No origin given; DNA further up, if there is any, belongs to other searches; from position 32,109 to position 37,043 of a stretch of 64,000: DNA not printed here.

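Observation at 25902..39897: Apparent 14-kb operon of three paralogous type-B cargo proteins of stepwise increasing size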

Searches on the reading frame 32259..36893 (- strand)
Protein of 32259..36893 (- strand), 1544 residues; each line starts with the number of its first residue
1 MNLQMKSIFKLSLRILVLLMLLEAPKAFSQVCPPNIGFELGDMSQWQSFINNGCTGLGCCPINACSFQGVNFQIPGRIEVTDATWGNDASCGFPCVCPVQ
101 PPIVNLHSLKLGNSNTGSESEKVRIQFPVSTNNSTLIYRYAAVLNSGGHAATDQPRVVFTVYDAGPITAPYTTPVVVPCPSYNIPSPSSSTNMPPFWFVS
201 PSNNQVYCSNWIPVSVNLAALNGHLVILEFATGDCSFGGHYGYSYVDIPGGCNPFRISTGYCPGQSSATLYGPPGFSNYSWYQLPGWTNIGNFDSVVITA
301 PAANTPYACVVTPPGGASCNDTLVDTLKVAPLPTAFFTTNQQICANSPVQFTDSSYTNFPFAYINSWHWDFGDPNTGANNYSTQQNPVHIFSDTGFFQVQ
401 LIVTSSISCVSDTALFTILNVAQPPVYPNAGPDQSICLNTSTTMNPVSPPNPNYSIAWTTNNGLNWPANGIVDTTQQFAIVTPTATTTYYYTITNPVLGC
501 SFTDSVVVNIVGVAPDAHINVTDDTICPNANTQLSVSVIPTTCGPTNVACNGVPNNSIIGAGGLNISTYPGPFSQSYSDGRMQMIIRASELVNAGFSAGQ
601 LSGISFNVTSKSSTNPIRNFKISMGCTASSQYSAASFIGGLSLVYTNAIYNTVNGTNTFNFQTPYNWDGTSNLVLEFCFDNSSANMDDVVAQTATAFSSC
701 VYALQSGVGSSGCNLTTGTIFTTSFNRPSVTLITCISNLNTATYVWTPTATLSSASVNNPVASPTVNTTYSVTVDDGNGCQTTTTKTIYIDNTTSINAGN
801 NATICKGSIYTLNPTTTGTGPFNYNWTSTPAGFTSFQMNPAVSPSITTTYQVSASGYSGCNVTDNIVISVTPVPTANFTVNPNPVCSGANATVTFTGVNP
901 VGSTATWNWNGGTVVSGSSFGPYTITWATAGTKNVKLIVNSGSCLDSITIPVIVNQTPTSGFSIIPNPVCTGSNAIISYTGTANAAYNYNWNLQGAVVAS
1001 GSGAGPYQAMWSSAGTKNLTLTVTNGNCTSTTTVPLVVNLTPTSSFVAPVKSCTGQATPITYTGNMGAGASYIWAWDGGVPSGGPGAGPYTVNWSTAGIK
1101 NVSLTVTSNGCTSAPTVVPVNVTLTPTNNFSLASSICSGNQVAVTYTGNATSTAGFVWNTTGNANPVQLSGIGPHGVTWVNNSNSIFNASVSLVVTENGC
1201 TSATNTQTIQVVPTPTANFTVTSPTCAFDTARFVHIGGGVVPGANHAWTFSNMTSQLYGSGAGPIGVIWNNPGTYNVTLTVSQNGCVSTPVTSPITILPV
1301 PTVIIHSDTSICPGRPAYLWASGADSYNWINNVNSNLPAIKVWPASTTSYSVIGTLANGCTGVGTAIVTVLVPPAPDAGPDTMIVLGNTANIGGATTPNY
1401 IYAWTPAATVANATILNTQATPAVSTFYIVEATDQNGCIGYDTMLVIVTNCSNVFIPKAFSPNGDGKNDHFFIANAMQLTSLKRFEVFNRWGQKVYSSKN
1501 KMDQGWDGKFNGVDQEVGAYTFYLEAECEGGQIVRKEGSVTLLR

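Call 4: search_protein_families(library=pfam, proteins=[window:32259-36893:-], max_evalue=0.01)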
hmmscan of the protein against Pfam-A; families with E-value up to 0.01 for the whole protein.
window:32259-36893:- (1544 aa): 3 families
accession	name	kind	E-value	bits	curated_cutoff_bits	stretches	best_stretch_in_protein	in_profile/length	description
PF13585.12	CHU_C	-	3e-17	62.9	27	1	1456-1541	3-85/86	CHU_C Type IX secretion signal domain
PF18911.6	PKD_4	-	2.7e-13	50.2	27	1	333-414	4-79/85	PKD domain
PF00801.26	PKD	-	1.3e-08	35.2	23.5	2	343-414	11-76/80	PKD domain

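Call 13: search_protein_families(library=ncbifam, proteins=[window:32259-36893:-], max_evalue=0.01)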
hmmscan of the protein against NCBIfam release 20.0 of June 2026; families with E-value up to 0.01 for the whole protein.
window:32259-36893:- (1544 aa): 1 family
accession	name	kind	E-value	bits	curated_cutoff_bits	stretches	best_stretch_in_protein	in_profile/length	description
TIGR04131.1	Bac_Flav_CTERM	domain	1.5e-12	47.5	35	1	1456-1542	3-83/85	T9SS type B sorting domain-containing protein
